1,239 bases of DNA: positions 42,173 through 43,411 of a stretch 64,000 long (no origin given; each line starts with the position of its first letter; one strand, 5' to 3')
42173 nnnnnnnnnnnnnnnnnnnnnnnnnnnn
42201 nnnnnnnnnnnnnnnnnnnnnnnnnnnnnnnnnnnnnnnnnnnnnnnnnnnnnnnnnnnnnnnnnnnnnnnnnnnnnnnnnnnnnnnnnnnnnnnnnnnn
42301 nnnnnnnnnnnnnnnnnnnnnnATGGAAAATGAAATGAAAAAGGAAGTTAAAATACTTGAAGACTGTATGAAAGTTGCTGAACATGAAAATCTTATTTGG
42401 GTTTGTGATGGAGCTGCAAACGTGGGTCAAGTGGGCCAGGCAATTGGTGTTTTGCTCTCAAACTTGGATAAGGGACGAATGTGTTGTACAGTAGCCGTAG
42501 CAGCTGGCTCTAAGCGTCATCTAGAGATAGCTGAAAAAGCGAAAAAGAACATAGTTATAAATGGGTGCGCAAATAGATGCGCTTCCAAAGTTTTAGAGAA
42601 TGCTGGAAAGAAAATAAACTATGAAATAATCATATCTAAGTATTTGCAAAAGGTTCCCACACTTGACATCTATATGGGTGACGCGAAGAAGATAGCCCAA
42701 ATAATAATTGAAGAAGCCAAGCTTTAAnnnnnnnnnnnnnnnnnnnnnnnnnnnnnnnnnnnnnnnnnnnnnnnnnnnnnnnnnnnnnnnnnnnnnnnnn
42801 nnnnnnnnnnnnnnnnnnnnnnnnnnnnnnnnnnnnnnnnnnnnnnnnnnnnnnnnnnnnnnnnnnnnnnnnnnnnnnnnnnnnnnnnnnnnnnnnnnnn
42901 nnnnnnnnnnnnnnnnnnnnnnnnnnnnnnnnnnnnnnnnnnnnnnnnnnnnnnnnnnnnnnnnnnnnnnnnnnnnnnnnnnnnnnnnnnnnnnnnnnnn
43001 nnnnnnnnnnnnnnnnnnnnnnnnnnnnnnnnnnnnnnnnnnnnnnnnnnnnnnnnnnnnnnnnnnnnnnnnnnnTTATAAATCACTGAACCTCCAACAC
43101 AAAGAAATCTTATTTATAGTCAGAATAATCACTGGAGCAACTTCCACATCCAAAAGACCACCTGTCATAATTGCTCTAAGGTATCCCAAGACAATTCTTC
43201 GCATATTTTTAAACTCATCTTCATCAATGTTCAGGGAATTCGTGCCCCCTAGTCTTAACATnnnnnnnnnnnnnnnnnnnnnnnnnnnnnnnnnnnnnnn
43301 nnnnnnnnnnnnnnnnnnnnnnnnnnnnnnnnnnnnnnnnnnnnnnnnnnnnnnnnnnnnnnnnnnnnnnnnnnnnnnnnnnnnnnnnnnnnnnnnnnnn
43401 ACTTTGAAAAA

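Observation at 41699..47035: AT-rich ~5 kb genomic island abutting tRNA-Leu(CAG)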

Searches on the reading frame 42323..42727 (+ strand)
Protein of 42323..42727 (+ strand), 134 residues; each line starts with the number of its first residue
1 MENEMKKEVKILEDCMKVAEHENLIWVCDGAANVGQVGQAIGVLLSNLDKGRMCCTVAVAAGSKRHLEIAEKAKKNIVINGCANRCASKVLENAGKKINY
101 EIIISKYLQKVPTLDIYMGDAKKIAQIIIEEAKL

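Call 5: search_protein_families(library=pfam, proteins=[window:42323-42727:+])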
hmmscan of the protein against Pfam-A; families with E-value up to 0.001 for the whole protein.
window:42323-42727:+ (134 aa): 1 family
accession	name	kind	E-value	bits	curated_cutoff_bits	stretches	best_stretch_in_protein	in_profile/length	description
PF08859.16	DGC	-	8.7e-22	77.6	27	1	25-125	2-103/106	DGC domain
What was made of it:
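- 42323..42727 (+): Solitary DGC-domain gene (putative zinc-binding protein), 38% GC and GC3 0.34. PF08859, E 8.7e-22 (call 5).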

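Call 49: find_homologous_proteins(query=window:42323-42727:+, max_evalue=0.00001)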
Query window:42323-42727:+ (134 aa): 295 proteins with E <= 0.00001 among 348 candidates; the best 120 are listed.
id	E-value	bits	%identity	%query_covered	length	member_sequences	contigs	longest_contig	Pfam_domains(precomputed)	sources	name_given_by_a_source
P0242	2.9e-79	281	100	100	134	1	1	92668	PF08859.17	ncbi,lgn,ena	-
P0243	9.7e-71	254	91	93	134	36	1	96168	PF08859.17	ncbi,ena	-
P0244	1.2e-67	244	85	98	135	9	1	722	PF08859.17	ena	-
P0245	3.6e-67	242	84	100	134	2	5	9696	PF08859.17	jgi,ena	jgi:uncharacterized metal-binding protein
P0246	4.7e-67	242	87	100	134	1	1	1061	PF08859.17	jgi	jgi:uncharacterized metal-binding protein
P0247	7.7e-67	241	84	100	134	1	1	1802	PF08859.17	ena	-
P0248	1.0e-66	241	85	94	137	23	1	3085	PF08859.17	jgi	jgi:uncharacterized metal-binding protein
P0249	1.7e-66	240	84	100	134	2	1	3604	PF08859.17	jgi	-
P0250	5.1e-66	238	82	100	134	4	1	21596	PF08859.17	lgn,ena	-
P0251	5.9e-66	238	83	100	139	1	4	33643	PF08859.17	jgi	jgi:uncharacterized metal-binding protein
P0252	7.0e-66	238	82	100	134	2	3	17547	PF08859.17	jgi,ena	jgi:uncharacterized metal-binding protein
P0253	9.4e-66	237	83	100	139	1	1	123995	PF08859.17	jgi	jgi:uncharacterized metal-binding protein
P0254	9.6e-66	237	82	100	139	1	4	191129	PF08859.17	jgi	jgi:uncharacterized metal-binding protein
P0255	9.9e-66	237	81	100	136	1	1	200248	PF08859.17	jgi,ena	-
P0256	1.1e-65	237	82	100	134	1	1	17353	PF08859.17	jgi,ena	-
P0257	1.2e-65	237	82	100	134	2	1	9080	PF08859.17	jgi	jgi:uncharacterized metal-binding protein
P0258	4.8e-65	235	82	100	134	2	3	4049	PF08859.17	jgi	jgi:uncharacterized metal-binding protein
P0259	5.7e-65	235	79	100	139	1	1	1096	PF08859.17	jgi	jgi:uncharacterized metal-binding protein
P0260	9.2e-65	234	83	100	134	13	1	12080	PF08859.17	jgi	jgi:uncharacterized metal-binding protein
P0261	1.5e-64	234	79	100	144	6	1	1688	PF08859.17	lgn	-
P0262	2.2e-64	233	80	100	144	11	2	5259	PF08859.17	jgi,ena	-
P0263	7.7e-64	231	79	100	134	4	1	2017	PF08859.17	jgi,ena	-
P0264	9.0e-63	228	78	100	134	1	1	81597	PF08859.17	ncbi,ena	-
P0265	2.6e-62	226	79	100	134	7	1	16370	PF08859.17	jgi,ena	-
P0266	2.8e-62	226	79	98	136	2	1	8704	PF08859.17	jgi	-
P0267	3.3e-62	226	78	100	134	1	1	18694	PF08859.17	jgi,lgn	jgi:uncharacterized metal-binding protein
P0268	4.5e-62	226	80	100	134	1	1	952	PF08859.17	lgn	-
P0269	5.4e-62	225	80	100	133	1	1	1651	PF08859.17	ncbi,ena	-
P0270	1.0e-61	224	81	99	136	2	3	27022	PF08859.17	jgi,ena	-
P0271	1.8e-61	224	78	100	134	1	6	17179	PF08859.17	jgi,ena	jgi:uncharacterized metal-binding protein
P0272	2.4e-61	223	78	100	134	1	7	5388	PF08859.17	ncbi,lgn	ncbi:MAG: putative zinc-binding protein [Candidatus Bathyarchaeia archaeon]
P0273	2.5e-61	223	80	100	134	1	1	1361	PF08859.17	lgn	-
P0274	3.7e-61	223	78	100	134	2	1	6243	PF08859.17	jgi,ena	-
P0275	6.0e-61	222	77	100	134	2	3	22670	PF08859.17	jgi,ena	jgi:uncharacterized metal-binding protein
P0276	6.3e-61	222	77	100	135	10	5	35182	PF08859.17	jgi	jgi:uncharacterized metal-binding protein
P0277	6.5e-61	222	77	100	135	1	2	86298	PF08859.17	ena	-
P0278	6.8e-61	222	77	100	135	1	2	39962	PF08859.17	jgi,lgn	-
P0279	7.2e-61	222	78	100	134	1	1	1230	PF08859.17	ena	-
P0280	8.7e-61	221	76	100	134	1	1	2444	PF08859.17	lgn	-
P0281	8.8e-61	221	77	100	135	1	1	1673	PF08859.17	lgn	-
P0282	1.0e-60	221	77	100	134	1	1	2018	PF08859.17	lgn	-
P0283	1.0e-60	221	80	95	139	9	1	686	PF08859.17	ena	-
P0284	1.0e-60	221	77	100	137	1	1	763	PF08859.17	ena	-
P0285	1.1e-60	221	74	100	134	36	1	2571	PF08859.17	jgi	jgi:uncharacterized metal-binding protein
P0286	1.2e-60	221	80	95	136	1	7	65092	PF08859.17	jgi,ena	jgi:uncharacterized metal-binding protein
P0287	1.4e-60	221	76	100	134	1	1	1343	PF08859.17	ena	-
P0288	1.5e-60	221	77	100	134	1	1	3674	PF08859.17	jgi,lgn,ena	-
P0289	1.5e-60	221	76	100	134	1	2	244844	PF08859.17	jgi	jgi:uncharacterized metal-binding protein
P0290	1.6e-60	221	79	98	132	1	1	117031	PF08859.17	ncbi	ncbi:MAG: putative zinc-binding protein [Candidatus Bathyarchaeia archaeon]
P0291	2.0e-60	220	79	97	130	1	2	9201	PF08859.17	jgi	jgi:uncharacterized metal-binding protein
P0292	2.0e-60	220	80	95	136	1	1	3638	PF08859.17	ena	-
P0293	2.2e-60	220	79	96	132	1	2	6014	PF08859.17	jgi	jgi:uncharacterized metal-binding protein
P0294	3.0e-60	220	76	100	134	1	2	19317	PF08859.17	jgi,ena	-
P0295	3.1e-60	220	78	96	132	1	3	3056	PF08859.17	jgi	jgi:uncharacterized metal-binding protein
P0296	3.2e-60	220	78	98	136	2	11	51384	PF08859.17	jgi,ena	jgi:uncharacterized metal-binding protein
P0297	3.6e-60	219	77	100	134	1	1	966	PF08859.17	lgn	-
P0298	4.2e-60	219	78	96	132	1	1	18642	PF08859.17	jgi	jgi:uncharacterized metal-binding protein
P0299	4.3e-60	219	76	99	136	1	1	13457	PF08859.17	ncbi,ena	ncbi:MAG: putative zinc-binding protein [Candidatus Bathyarchaeales archaeon]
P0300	4.4e-60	219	75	100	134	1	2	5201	PF08859.17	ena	-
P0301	4.8e-60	219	78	98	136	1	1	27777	PF08859.17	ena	-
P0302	4.9e-60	219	76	100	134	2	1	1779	PF08859.17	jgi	jgi:uncharacterized metal-binding protein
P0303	5.1e-60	219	79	95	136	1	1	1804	PF08859.17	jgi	jgi:uncharacterized metal-binding protein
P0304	5.4e-60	219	80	95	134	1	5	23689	PF08859.17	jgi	-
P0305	5.5e-60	219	80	95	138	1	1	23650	PF08859.17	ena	-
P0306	5.6e-60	219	78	97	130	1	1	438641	PF08859.17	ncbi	ncbi:MAG: putative zinc-binding protein [Thermoprotei archaeon]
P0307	5.6e-60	219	78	98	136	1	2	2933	PF08859.17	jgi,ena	-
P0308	5.9e-60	219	78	98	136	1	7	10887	PF08859.17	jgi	jgi:uncharacterized metal-binding protein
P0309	6.2e-60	219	77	98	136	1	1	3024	PF08859.17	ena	-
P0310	7.1e-60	218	76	98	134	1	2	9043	PF08859.17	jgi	-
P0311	7.3e-60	218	77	98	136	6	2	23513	PF08859.17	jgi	-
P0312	8.6e-60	218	78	98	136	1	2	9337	PF08859.17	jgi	jgi:uncharacterized metal-binding protein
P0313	1.3e-59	218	78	97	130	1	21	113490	PF08859.17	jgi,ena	jgi:uncharacterized metal-binding protein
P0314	1.3e-59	218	77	98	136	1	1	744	PF08859.17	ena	-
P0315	1.4e-59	218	77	98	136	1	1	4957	PF08859.17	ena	-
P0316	1.4e-59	218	78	97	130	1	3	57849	PF08859.17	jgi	jgi:uncharacterized metal-binding protein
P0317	1.5e-59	217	78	97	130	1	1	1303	PF08859.17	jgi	jgi:uncharacterized metal-binding protein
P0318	1.6e-59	217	76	98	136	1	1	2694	PF08859.17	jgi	-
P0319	1.8e-59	217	75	100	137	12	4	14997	PF08859.17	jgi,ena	jgi:uncharacterized metal-binding protein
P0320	1.9e-59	217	75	100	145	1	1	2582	PF08859.17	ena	-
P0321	2.0e-59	217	77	95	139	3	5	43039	PF08859.17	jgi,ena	-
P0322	2.0e-59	217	75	100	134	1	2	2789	PF08859.17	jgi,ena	-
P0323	2.0e-59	217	76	100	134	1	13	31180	PF08859.17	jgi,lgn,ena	jgi:uncharacterized metal-binding protein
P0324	2.1e-59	217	76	98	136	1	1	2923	PF08859.17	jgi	jgi:uncharacterized metal-binding protein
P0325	2.2e-59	217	76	100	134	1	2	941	PF08859.17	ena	-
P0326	2.3e-59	217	80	95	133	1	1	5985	PF08859.17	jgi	jgi:uncharacterized metal-binding protein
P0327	2.3e-59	217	76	100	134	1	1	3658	PF08859.17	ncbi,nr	ncbi:MAG: zinc-binding protein [Candidatus Bathyarchaeota archaeon]|nr:zinc-binding protein [Candida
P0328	2.4e-59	217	76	100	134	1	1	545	PF08859.17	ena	-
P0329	2.5e-59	217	78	97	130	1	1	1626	PF08859.17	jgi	-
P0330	2.6e-59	217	76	98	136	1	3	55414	PF08859.17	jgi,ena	jgi:uncharacterized metal-binding protein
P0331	2.6e-59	217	75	100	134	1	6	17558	PF08859.17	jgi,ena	jgi:uncharacterized metal-binding protein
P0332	2.6e-59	217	78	97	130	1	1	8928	PF08859.17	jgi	jgi:uncharacterized metal-binding protein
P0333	3.0e-59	216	78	97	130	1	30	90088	PF08859.17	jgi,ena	jgi:uncharacterized metal-binding protein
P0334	3.1e-59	216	78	97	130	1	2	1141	PF08859.17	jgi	jgi:uncharacterized metal-binding protein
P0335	3.2e-59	216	76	98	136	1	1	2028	PF08859.17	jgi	jgi:uncharacterized metal-binding protein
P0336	3.4e-59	216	75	100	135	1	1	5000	PF08859.17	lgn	-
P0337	3.5e-59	216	78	97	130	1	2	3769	PF08859.17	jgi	jgi:uncharacterized metal-binding protein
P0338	4.0e-59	216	75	100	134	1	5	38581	PF08859.17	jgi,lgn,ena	jgi:uncharacterized metal-binding protein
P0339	4.2e-59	216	77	97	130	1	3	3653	PF08859.17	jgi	jgi:uncharacterized metal-binding protein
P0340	4.4e-59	216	79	97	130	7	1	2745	PF08859.17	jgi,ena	-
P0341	4.5e-59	216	78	100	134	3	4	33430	PF08859.17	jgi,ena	jgi:uncharacterized metal-binding protein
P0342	4.6e-59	216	78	97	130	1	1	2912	PF08859.17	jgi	jgi:uncharacterized metal-binding protein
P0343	5.0e-59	216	75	100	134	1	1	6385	PF08859.17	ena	-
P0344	5.1e-59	216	78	97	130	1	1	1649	PF08859.17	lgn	-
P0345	5.2e-59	216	78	95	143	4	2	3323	PF08859.17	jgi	jgi:uncharacterized metal-binding protein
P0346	5.4e-59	216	75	100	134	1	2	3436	PF08859.17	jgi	jgi:uncharacterized metal-binding protein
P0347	5.7e-59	216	78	98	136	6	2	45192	PF08859.17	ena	-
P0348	5.7e-59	216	77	97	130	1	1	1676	PF08859.17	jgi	-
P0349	5.8e-59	216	76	98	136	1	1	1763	PF08859.17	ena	-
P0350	5.9e-59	216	77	97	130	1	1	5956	PF08859.17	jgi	jgi:uncharacterized metal-binding protein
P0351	6.0e-59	215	77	100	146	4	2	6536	PF08859.17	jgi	jgi:uncharacterized metal-binding protein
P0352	6.1e-59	215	77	97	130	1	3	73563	PF08859.17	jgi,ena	jgi:uncharacterized metal-binding protein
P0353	6.1e-59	215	77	97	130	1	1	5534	PF08859.17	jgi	jgi:uncharacterized metal-binding protein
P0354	6.2e-59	215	78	95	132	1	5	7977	PF08859.17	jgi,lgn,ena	-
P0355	6.3e-59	215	76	98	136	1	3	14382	PF08859.17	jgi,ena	jgi:uncharacterized metal-binding protein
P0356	6.3e-59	215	74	98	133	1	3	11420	PF08859.17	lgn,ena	-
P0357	6.5e-59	215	78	95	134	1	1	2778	PF08859.17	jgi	-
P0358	6.8e-59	215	75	100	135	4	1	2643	PF08859.17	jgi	jgi:uncharacterized metal-binding protein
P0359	6.9e-59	215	74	98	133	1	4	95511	PF08859.17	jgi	jgi:uncharacterized metal-binding protein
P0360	7.1e-59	215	77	97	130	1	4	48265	PF08859.17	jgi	jgi:uncharacterized metal-binding protein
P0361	7.2e-59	215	75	100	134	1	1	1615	PF08859.17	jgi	-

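Call 50: find_encoding_contigs(protein=P0242, flank=10000, max_places=4)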
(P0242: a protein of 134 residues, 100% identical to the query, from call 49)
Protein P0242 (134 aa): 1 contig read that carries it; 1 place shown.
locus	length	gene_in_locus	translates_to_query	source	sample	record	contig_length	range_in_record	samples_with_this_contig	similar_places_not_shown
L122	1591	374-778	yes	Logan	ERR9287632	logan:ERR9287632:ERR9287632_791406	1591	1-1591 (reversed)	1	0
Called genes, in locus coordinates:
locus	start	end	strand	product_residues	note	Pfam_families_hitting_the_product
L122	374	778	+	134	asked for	PF08859:DGC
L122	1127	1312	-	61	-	-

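Call 51: find_encoding_contigs(protein=P0243, flank=10000, max_places=4)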
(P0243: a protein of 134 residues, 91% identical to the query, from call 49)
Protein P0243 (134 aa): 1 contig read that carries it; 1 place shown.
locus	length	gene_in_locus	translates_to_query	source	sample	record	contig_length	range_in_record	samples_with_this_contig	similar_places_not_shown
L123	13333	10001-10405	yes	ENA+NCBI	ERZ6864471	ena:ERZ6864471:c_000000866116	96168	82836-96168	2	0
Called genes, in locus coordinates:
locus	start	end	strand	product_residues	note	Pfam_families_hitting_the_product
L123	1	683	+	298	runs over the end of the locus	PF05362:Lon_C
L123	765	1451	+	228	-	PF01177:Asp_Glu_race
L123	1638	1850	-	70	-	-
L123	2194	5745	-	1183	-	PF26549:Tricorn_N, PF07676:PD40, PF26550:Tricorn_2nd, PF26549:Tricorn_N (weak), PF07676:PD40 (weak), PF05345:He_PIG (faint)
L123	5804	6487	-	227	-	-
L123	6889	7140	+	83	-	-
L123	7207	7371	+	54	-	-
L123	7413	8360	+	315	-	-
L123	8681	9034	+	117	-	-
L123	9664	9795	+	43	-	-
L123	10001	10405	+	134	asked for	PF08859:DGC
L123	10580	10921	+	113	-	PF02675:AdoMet_dc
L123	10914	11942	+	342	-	PF01861:BpsA_C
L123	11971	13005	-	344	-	PF01637:ATPase_2, PF13173:AAA_14 (faint), PF13401:AAA_22, PF21100:WHD_MCM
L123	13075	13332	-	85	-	?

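Call 61: find_encoding_contigs(protein=P0245, flank=6000, max_places=5)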
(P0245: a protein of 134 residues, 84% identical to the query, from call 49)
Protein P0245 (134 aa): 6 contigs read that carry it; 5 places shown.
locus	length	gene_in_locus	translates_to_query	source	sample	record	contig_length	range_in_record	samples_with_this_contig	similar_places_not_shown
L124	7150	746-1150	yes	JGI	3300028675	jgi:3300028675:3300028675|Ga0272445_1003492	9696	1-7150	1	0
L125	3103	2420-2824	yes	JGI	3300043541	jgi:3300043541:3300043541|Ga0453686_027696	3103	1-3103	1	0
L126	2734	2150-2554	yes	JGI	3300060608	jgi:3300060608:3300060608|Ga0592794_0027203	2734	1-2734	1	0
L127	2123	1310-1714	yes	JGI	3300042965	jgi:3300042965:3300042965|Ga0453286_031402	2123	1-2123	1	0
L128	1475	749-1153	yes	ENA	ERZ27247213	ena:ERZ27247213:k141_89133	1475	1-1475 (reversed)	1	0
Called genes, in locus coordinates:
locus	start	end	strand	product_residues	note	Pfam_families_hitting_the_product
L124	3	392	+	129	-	?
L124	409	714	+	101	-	PF08827:DUF1805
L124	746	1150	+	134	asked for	PF08859:DGC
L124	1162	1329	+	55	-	-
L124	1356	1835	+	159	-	PF12797:Fer4_2 (weak), PF12837:Fer4_6 (weak), PF13237:Fer4_10 (faint), PF13247:Fer4_11, PF14697:Fer4_21 (weak), PF12838:Fer4_7 (weak), PF00037:Fer4 (weak), PF12797:Fer4_2 (weak), +3 more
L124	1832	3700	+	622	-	PF02730:AFOR_N, PF01314:AFOR_C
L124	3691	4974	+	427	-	PF07992:Pyr_redox_2, PF13738:Pyr_redox_3 (faint), PF00070:Pyr_redox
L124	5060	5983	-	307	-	PF01458:SUFBD_core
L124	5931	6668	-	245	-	PF02463:SMC_N (faint), PF00005:ABC_tran, PF13304:AAA_21 (faint)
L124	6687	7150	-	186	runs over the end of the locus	PF13404:HTH_AsnC-type, PF13412:HTH_24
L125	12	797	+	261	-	PF01568:Molydop_binding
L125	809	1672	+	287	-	PF12838:Fer4_7 (weak), PF13247:Fer4_11, PF14697:Fer4_21 (weak), PF12838:Fer4_7, PF13187:Fer4_9 (weak), PF12797:Fer4_2 (weak), PF13237:Fer4_10, PF02627:CMD, +7 more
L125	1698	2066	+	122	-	PF02627:CMD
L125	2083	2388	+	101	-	PF08827:DUF1805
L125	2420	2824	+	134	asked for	PF08859:DGC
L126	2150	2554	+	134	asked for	PF08859:DGC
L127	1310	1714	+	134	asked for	PF08859:DGC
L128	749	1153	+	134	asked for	PF08859:DGC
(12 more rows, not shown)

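Call 62: find_encoding_contigs(protein=P0250, flank=6000, max_places=3)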
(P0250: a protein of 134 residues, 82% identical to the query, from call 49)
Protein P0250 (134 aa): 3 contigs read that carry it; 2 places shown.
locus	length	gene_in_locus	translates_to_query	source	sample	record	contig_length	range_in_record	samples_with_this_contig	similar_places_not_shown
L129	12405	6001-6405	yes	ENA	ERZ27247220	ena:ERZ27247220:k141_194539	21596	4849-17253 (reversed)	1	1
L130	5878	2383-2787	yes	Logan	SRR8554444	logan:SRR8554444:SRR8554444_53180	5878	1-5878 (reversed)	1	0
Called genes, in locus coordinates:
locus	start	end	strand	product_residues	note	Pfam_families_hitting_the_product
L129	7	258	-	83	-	PF02566:OsmC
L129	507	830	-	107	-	-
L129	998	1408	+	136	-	-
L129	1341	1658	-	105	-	-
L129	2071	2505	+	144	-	PF08859:DGC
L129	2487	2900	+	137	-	PF08859:DGC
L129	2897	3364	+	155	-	PF01597:GCV_H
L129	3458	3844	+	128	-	PF01022:HTH_5, PF12840:HTH_20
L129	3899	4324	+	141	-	PF00582:Usp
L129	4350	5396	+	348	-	PF13593:SBF_like, PF01758:SBF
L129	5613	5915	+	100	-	PF08827:DUF1805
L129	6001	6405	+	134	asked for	PF08859:DGC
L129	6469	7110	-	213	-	PF12804:NTP_transf_3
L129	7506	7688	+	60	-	-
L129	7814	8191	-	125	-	PF02627:CMD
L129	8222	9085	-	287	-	PF12838:Fer4_7 (weak), PF13247:Fer4_11, PF14697:Fer4_21 (weak), PF12838:Fer4_7, PF13187:Fer4_9 (weak), PF12797:Fer4_2 (weak), PF13237:Fer4_10 (weak), PF02627:CMD, +6 more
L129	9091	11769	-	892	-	PF04879:Molybdop_Fe4S4, PF00384:Molybdopterin, PF01568:Molydop_binding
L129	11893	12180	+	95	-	PF01022:HTH_5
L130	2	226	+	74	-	?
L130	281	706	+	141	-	PF00582:Usp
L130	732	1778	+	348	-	PF13593:SBF_like, PF01758:SBF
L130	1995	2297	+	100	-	PF08827:DUF1805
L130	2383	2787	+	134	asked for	PF08859:DGC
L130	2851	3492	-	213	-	PF12804:NTP_transf_3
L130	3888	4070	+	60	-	-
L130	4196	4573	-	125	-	PF02627:CMD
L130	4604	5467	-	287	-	PF12838:Fer4_7 (weak), PF13247:Fer4_11, PF14697:Fer4_21 (weak), PF12838:Fer4_7, PF13187:Fer4_9 (weak), PF12797:Fer4_2 (weak), PF13237:Fer4_10 (weak), PF02627:CMD, +6 more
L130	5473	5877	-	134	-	?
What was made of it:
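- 42323..42727 (+): Elsewhere the gene follows DUF1805, in clusters that in two loci (L129, L130) also carry ArsR and an SBF-family transporter (calls 61, 62).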

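Call 90: search_protein_families(library=ncbifam, proteins=[window:42323-42727:+], max_evalue=0.001)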
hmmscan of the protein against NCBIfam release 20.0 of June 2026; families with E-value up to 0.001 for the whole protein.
window:42323-42727:+ (134 aa): 0 families

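Call 96: search_protein_families(library=phrogs, max_evalue=0.1, proteins=[window:42323-42727:+])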
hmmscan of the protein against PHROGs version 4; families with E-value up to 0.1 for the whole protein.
window:42323-42727:+ (134 aa): 1 family
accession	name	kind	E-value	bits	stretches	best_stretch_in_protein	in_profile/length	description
phrog_33490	-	unknown function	0.015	15.6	1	56-131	184-251/278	-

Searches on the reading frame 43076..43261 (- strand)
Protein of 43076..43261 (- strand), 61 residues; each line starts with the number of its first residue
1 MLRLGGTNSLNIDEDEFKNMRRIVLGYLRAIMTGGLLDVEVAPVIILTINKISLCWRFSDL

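Call 5: search_protein_families(library=pfam, proteins=[window:43076-43261:-])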
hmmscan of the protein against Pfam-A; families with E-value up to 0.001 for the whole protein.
window:43076-43261:- (61 aa): 0 families

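Call 96: search_protein_families(library=phrogs, max_evalue=0.1, proteins=[window:43076-43261:-])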
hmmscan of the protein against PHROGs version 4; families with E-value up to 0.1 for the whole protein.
window:43076-43261:- (61 aa): 1 family
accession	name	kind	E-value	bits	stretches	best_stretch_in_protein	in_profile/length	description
phrog_35965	-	unknown function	0.056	14.8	1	10-60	37-87/129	-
